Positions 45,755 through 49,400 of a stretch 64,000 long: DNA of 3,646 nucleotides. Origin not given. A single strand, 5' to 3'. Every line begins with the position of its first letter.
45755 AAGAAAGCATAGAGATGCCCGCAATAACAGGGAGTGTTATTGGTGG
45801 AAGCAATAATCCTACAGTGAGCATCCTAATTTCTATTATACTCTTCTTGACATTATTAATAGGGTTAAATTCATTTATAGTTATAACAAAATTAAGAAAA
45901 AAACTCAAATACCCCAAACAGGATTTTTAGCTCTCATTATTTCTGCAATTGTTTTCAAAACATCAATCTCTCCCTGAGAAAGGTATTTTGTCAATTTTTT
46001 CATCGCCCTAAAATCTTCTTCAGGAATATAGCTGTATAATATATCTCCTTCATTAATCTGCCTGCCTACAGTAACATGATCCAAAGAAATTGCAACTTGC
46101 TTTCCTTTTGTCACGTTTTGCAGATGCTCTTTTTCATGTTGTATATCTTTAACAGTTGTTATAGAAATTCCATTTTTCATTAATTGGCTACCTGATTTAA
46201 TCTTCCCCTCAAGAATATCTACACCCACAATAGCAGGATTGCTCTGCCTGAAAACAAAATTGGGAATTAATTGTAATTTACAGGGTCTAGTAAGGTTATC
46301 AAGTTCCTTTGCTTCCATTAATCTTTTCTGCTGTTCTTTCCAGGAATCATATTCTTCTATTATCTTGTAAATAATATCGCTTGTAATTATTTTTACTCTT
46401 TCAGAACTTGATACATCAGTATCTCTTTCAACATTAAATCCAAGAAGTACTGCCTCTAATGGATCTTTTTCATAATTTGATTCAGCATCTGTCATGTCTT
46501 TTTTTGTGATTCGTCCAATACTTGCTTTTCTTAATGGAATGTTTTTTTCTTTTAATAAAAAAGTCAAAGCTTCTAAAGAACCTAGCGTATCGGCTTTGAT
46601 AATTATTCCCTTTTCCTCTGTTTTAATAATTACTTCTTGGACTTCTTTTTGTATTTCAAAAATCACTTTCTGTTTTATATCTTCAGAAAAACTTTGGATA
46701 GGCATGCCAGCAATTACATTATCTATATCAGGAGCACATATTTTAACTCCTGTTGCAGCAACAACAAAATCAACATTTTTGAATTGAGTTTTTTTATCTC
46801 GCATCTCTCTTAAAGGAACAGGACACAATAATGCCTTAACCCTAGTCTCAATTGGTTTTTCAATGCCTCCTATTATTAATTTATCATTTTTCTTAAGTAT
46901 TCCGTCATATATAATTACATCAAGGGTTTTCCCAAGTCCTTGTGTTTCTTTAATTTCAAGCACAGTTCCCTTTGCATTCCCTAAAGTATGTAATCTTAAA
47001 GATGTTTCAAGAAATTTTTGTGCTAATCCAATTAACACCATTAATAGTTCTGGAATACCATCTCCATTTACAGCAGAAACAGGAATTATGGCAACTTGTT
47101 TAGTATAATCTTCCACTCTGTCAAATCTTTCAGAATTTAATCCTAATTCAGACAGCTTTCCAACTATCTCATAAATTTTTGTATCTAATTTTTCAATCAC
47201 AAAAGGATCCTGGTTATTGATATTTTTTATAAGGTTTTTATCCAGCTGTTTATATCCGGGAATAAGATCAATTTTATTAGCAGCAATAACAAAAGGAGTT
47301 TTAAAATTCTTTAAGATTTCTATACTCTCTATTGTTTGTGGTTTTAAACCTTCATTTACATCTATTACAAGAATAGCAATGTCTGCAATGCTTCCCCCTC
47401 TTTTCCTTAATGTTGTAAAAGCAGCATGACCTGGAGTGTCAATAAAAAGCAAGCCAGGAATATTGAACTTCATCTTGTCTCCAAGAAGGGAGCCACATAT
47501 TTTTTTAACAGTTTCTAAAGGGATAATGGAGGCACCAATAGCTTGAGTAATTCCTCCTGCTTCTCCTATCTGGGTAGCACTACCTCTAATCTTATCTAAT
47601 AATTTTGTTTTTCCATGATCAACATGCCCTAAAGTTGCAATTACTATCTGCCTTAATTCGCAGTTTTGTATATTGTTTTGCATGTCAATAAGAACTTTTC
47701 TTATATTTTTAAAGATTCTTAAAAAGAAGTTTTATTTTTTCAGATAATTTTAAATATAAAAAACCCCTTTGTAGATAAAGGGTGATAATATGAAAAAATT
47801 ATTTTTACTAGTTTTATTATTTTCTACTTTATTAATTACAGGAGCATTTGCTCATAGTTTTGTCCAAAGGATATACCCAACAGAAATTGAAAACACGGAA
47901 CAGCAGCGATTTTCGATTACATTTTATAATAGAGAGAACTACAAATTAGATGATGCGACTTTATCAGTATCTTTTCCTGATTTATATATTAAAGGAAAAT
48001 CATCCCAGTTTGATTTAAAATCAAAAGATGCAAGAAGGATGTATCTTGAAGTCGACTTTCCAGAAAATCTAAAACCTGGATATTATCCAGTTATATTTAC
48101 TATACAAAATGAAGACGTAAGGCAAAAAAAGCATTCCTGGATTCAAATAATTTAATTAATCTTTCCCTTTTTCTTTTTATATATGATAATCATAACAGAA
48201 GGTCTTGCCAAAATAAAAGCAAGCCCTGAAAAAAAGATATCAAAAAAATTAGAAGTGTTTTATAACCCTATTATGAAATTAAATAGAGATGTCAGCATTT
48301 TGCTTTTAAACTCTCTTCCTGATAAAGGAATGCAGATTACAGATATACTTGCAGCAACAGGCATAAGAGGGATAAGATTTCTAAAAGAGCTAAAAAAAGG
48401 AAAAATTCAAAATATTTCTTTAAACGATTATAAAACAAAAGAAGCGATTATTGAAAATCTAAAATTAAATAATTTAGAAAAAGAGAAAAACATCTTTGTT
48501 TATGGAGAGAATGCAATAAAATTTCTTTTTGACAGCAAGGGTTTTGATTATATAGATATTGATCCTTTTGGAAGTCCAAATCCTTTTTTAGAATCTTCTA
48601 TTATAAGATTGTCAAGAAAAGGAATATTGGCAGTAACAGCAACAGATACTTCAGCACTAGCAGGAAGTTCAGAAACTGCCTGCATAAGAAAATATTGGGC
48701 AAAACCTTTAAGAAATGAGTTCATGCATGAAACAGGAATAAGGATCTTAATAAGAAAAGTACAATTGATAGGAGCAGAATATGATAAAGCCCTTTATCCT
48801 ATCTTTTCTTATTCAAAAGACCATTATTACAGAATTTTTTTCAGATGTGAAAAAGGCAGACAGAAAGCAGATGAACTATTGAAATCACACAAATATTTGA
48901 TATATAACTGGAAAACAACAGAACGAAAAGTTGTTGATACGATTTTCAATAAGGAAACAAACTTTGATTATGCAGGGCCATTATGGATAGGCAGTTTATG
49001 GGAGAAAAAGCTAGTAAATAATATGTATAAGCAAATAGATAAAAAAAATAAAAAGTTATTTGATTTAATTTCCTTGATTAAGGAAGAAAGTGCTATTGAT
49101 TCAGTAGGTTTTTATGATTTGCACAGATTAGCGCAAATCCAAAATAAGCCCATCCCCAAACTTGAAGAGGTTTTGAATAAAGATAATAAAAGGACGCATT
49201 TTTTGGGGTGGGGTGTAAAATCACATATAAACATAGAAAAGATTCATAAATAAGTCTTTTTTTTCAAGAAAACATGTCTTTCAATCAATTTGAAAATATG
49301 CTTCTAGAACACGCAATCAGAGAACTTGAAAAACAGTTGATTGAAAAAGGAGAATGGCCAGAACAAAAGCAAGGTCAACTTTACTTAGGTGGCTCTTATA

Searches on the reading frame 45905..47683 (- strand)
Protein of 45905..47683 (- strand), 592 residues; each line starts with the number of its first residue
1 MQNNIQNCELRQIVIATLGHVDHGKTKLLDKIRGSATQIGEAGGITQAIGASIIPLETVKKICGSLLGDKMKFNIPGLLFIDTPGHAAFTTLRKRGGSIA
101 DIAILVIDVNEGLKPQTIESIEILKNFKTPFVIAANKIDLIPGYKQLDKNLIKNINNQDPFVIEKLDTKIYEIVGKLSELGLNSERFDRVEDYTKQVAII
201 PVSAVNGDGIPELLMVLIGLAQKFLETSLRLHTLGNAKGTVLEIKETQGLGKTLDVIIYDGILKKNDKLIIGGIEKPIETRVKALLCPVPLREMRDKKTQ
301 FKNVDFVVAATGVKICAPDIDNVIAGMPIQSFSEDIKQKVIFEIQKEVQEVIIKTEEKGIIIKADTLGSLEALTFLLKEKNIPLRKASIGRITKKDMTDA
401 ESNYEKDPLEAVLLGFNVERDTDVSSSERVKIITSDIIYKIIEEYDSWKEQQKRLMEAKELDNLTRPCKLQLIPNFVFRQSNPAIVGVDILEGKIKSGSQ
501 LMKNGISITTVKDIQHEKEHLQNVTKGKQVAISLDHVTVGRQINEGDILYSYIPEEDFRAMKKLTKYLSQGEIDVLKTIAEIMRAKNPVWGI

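Call 72: search_protein_families(library=pfam, proteins=[window:45905-47683:-], max_evalue=0.1)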
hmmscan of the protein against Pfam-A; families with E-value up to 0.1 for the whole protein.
window:45905-47683:- (592 aa): 7 families
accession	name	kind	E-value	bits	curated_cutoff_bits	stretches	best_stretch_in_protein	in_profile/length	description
PF00009.33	GTP_EFTU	-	2.1e-34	119.2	26.5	1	13-222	4-187/188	Elongation factor Tu GTP binding domain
PF14578.12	GTP_EFTU_D4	-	5e-28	97.3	23.8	1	466-550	1-86/86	Elongation factor Tu domain 4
PF11987.13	IF-2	-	8.9e-16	58.3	27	1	345-445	13-116/117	Translation-initiation factor 2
PF03144.31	GTP_EFTU_D2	-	2.2e-08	34.8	30.3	1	251-329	1-72/73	Elongation factor Tu domain 2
PF01926.29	MMR_HSR1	-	3.9e-07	30.6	21.9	1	15-137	2-113/113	50S ribosome-binding GTPase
PF03029.23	ATP_bind_1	-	0.00068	19.9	27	1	40-215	63-232/240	Conserved hypothetical ATP binding protein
PF22042.2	EF-G_D2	-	0.086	13.4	27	0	237-276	2-39/84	Elongation factor G domain 2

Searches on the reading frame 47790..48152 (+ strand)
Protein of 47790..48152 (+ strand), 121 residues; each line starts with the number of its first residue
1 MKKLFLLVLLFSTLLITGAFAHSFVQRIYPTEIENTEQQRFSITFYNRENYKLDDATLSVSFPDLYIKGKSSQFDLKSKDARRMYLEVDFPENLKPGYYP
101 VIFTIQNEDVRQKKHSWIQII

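Call 72: search_protein_families(library=pfam, proteins=[window:47790-48152:+], max_evalue=0.1)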
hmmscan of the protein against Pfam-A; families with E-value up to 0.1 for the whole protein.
window:47790-48152:+ (121 aa): 2 families
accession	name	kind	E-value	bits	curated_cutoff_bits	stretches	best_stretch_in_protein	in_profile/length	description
PF22680.2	Glyco_hydro_123_N_2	-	0.016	15.5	27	1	57-106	94-141/142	Glycoside hydrolase 123 N-terminal domain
PF10633.15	NPCBM_assoc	-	0.032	14.8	24.4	1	37-106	5-76/78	NPCBM-associated, NEW3 domain of alpha-galactosidase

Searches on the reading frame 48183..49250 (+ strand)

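Call 72: search_protein_families(library=pfam, proteins=[window:48183-49250:+], max_evalue=0.1)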
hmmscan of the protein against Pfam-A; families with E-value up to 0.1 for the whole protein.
window:48183-49250:+ (356 aa): 1 family
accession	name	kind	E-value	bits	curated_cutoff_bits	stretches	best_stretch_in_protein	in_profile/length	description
PF02005.22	TRM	-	3e-91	306.9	27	1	10-354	4-371/376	N2,N2-dimethylguanosine tRNA methyltransferase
